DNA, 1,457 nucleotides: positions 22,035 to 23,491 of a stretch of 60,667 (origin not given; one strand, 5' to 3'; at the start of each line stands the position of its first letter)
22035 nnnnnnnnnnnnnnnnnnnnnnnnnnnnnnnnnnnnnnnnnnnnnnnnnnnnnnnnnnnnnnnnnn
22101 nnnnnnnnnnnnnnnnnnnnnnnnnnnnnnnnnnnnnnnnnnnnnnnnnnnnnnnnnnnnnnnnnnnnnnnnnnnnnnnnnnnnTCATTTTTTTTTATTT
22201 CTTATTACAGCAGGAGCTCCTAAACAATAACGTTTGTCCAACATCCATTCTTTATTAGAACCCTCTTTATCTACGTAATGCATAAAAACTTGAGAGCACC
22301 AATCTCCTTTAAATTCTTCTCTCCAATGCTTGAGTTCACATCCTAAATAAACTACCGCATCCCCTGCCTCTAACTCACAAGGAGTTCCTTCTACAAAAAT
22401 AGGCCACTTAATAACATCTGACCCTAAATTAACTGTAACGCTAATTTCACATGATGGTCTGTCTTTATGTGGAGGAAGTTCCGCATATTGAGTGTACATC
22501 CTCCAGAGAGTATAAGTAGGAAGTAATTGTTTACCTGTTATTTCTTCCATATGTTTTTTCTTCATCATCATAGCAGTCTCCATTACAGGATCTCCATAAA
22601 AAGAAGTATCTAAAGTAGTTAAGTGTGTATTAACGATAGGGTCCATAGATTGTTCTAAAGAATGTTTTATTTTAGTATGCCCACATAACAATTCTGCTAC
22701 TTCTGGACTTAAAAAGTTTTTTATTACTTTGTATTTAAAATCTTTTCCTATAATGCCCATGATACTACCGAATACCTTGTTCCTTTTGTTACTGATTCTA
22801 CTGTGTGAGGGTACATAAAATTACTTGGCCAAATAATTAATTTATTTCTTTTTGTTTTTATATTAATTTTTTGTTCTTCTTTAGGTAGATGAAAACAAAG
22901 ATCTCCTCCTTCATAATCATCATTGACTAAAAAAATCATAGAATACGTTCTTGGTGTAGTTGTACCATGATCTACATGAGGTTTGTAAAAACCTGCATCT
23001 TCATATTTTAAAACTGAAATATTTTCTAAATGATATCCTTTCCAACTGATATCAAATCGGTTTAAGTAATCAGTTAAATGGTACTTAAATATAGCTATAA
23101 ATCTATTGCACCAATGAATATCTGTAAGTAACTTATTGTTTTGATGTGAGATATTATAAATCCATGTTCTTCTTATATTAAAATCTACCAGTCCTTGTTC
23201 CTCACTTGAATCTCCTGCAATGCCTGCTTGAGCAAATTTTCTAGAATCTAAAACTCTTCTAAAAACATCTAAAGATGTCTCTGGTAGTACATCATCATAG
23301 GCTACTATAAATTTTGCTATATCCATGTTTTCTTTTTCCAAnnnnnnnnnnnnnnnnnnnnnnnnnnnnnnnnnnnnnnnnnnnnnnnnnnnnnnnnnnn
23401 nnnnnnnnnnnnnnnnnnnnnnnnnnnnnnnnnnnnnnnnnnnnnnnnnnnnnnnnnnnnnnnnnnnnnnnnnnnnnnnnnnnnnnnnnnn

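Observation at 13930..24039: Enzyme island inside the tail module: 2OG-Fe(II) oxygenase paralogs, a NodU/CmcH carbamoyltransferase, and GT-A and GT-B glycosyltransferases. Candidate virion (fibre) or host-glycan hydroxylation, glycosylation and carbamoylation pathway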

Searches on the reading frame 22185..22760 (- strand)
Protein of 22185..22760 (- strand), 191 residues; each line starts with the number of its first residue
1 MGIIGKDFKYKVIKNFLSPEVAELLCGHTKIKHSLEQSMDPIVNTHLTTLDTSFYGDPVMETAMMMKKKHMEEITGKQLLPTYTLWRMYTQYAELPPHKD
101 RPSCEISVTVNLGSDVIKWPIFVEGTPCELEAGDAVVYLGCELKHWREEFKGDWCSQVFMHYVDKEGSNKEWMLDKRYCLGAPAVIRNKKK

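Call 3: search_protein_families(library=pfam, proteins=[window:22185-22760:-], max_evalue=0.1)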
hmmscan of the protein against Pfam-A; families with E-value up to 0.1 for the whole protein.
window:22185-22760:- (191 aa): 0 families

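Call 5: search_protein_families(library=phrogs, proteins=[window:22185-22760:-], max_evalue=0.01)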
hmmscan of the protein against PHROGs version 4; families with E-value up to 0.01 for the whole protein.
window:22185-22760:- (191 aa): 2 families
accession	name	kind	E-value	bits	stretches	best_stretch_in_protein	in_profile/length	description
phrog_2954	-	moron, auxiliary metabolic gene and host takeover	4.7e-46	158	1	7-179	5-183/187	ferrochelatase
phrog_3531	-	moron, auxiliary metabolic gene and host takeover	7e-25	88.7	1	9-175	11-179/362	ferrochelatase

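Call 41: search_solved_structures(query=A2, max_evalue=1, show_alignments=1)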
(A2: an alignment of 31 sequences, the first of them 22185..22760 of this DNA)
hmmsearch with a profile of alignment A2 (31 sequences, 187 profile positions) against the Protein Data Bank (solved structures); distinct sequences matched with E-value up to 1: 1.
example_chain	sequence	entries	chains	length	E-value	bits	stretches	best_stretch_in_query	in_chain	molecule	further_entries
4lt5_A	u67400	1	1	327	0.25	14.4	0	122-174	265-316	Naegleria Tet-like dioxygenase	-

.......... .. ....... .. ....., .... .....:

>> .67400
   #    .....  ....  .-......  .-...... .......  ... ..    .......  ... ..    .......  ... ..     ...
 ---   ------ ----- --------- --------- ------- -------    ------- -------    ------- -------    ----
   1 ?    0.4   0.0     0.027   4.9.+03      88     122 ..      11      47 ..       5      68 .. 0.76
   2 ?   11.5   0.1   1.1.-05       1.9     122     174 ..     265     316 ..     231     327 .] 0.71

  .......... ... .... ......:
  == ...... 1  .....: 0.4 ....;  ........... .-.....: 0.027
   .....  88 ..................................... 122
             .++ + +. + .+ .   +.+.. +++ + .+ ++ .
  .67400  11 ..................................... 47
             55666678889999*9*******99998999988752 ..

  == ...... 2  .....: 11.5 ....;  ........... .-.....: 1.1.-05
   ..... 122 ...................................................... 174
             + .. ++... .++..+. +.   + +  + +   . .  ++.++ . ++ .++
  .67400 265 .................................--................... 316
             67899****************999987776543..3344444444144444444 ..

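Call 45: find_homologous_proteins(query=window:22185-22760:-, max_evalue=0.001)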
Query window:22185-22760:- (191 aa): 849 proteins with E <= 0.001 among 885 candidates; the best 120 are listed.
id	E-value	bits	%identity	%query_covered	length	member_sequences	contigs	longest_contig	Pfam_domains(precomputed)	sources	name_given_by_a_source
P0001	2.4e-123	427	94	100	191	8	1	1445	-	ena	-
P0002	6.3e-99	347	80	95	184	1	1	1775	-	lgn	-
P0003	3.9e-88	312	70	96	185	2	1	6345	-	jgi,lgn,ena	-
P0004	6.9e-72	259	63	96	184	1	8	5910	-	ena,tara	tara:strand:+ start:3087 stop:3641 length:555 start_codon:yes stop_codon:yes gene_type:complete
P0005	6.9e-69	249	60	93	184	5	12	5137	-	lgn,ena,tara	tara:strand:+ start:2521 stop:3075 length:555 start_codon:yes stop_codon:yes gene_type:complete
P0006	2.1e-68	248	60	95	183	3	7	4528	-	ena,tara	tara:strand:- start:718 stop:1269 length:552 start_codon:yes stop_codon:yes gene_type:complete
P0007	5.0e-67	243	58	95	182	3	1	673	-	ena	-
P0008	7.6e-67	243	59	95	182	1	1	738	-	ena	-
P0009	2.7e-66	241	57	93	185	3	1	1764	-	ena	-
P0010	8.5e-66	239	57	95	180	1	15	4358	-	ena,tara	tara:strand:+ start:2407 stop:2949 length:543 start_codon:yes stop_codon:yes gene_type:complete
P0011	1.2e-65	239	59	96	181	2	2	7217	-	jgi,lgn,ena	-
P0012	1.9e-65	238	59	93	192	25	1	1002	-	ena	-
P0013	2.0e-65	238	60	95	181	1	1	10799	-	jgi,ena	-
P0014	4.2e-65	237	58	95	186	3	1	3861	-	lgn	-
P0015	9.1e-65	236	57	96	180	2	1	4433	-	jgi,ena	jgi:hypothetical protein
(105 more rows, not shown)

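Call 55: predict_structure(alignment_id=A5)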
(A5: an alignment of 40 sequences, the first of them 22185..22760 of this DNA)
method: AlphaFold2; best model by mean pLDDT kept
length: 191 residues; sequences in the alignment: 40
mean_pLDDT: 90.2   pTM: 0.85
mean pLDDT of the five models: 90.2, 90.2, 89.0, 88.2, 87.7
residues with pLDDT >= 90: 151; 70-90: 20; 50-70: 16; < 50: 4
segments of 3 or more residues with pLDDT < 50: 188-191
pLDDT, mean of each block of 10 residues (from residue 1): 86 97 98 86 63 94 97 96 96 93 96 93 97 97 95 96 96 87 58 40
secondary structure, 60 per line:
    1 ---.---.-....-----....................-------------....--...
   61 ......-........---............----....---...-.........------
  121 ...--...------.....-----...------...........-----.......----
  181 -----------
elements in order: E10-13 H19-38 E52-55 H58-66 H68-75 E79-90 E95-98 E106-114 E121-123 E126-128 E135-139 E145-147 E154-164 H170-176

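Call 59: fold_search(model_id=the predicted structure, library=pdb)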
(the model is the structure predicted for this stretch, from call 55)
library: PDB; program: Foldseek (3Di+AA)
matches with E <= 10: 1885; with E <= 0.001: 512
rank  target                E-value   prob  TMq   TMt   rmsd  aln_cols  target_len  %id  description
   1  4iw3_A                2.9e-07  1.00  0.60  0.57   5.5       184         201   16  Crystal structure of a Pseudomonas putida prolyl-4-hydroxylase (P4H) in complex with elongation factor Tu (EF-Tu) (released 2014-01-29)
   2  4j25_G                2.9e-07  1.00  0.59  0.61   4.7       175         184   15  Crystal structure of a Pseudomonas putida prolyl-4-hydroxylase (P4H) (released 2014-02-05)
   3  6n1f_A                3.4e-07  1.00  0.56  0.52   5.2       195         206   14  Crystal structure of Oxidoreductase, 2OG-Fe(II) oxygenase family, from Burkholderia pseudomallei (released 2018-12-19)
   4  4j25_E                3.6e-07  1.00  0.60  0.62   4.8       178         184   15  Crystal structure of a Pseudomonas putida prolyl-4-hydroxylase (P4H) (released 2014-02-05)
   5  4j25_H                4.6e-07  1.00  0.61  0.62   4.1       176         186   15  Crystal structure of a Pseudomonas putida prolyl-4-hydroxylase (P4H) (released 2014-02-05)
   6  6n1f_C                4.6e-07  1.00  0.47  0.44   3.7       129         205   17  Crystal structure of Oxidoreductase, 2OG-Fe(II) oxygenase family, from Burkholderia pseudomallei (released 2018-12-19)
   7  4bqy                  4.9e-07  1.00  0.64  0.56   5.0       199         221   12  HIF prolyl hydroxylase 2 (PHD2/ EGLN1) in complex with Fe(II) and N-[(1-chloro-4-hydroxyisoquinolin-3-yl)carbonyl]alanin (released 2013-06-19)
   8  6st3_A                5.2e-07  1.00  0.60  0.55   4.9       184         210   14  HIF prolyl hydroxylase 2 (PHD2/ EGLN1) in complex with 4-hydroxy-N-(4-phenoxybenzyl)-2-(1H-pyrazol-1-yl)pyrimidine-5-c (released 2019-12-04)
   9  6t8m_C                5.5e-07  1.00  0.58  0.56   5.6       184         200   13  Prolyl Hydroxylase (PHD) involved in hypoxia sensing by Dictyostelium discoideum (released 2020-09-23)
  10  6t8m_A                5.8e-07  1.00  0.60  0.57   5.4       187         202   12  Prolyl Hydroxylase (PHD) involved in hypoxia sensing by Dictyostelium discoideum (released 2020-09-23)
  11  4j25_F                7.4e-07  1.00  0.59  0.60   5.2       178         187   15  Crystal structure of a Pseudomonas putida prolyl-4-hydroxylase (P4H) (released 2014-02-05)
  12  9j85_D                8.8e-07  1.00  0.58  0.40   5.6       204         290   11  The complex structure of okaE with a-ketoglutarate (released 2026-03-04)
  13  6t8m_B                9.3e-07  1.00  0.59  0.56   5.3       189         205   12  Prolyl Hydroxylase (PHD) involved in hypoxia sensing by Dictyostelium discoideum (released 2020-09-23)
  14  3dkq_B                1.0e-06  1.00  0.50  0.47   7.0       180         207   16  Crystal structure of Putative Oxygenase (YP_001051978.1) from SHEWANELLA BALTICA OS155 at 2.26 A resolution (released 2008-08-12)
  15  6yw1_A                1.1e-06  1.00  0.63  0.58   5.0       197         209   14  HIF prolyl hydroxylase 2 (PHD2/ EGLN1) in complex with 2OG and RaPID-derived silent allosteric cyclic peptide 3C (14-m (released 2020-12-30)
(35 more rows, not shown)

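Call 98: search_protein_families(library=ncbifam, proteins=[window:22185-22760:-], max_evalue=0.01)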
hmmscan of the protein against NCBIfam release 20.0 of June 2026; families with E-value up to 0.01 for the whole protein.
window:22185-22760:- (191 aa): 0 families

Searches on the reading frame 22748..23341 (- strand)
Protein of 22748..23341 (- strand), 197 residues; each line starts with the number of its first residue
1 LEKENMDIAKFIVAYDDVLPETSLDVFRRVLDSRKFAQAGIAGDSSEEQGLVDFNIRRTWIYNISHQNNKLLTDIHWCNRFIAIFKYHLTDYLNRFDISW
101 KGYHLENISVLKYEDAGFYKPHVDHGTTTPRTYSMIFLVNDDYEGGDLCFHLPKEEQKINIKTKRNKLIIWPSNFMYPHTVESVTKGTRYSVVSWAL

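Call 3: search_protein_families(library=pfam, proteins=[window:22748-23341:-], max_evalue=0.1)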
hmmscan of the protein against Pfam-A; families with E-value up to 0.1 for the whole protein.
window:22748-23341:- (197 aa): 1 family
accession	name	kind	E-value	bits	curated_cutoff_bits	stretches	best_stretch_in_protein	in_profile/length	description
PF13640.12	2OG-FeII_Oxy_3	-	2.1e-17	64.3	27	1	109-196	2-97/98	2OG-Fe(II) oxygenase superfamily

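Call 5: search_protein_families(library=phrogs, proteins=[window:22748-23341:-], max_evalue=0.01)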
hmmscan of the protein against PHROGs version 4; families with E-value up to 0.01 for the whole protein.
window:22748-23341:- (197 aa): 4 families
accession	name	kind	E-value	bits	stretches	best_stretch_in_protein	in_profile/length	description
phrog_61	-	moron, auxiliary metabolic gene and host takeover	1.1e-35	124.7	1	4-196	439-627/689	2OG-Fe(II) oxygenase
phrog_3531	-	moron, auxiliary metabolic gene and host takeover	2.6e-19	70.3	1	108-196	277-361/362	ferrochelatase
phrog_2297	-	DNA, RNA and nucleotide metabolism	3.4e-14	54.4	1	58-195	29-158/163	DNA endonuclease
phrog_274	-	DNA, RNA and nucleotide metabolism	9.1e-08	33.2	1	69-193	56-174/192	DNA endonuclease V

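Call 98: search_protein_families(library=ncbifam, proteins=[window:22748-23341:-], max_evalue=0.01)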
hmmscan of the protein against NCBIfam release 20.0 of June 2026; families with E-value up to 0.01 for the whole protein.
window:22748-23341:- (197 aa): 3 families
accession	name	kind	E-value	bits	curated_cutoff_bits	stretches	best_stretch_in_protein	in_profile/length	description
NF003974.0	PRK05467.1-3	equivalog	7.5e-12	45.2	143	1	104-195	79-171/221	Fe2+-dependent dioxygenase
NF003975.0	PRK05467.1-4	equivalog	1.6e-05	24.5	180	1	134-195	117-175/226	Fe2+-dependent dioxygenase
NF003973.0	PRK05467.1-2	equivalog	0.0041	16.7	336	0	137-195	120-175/227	Fe2+-dependent dioxygenase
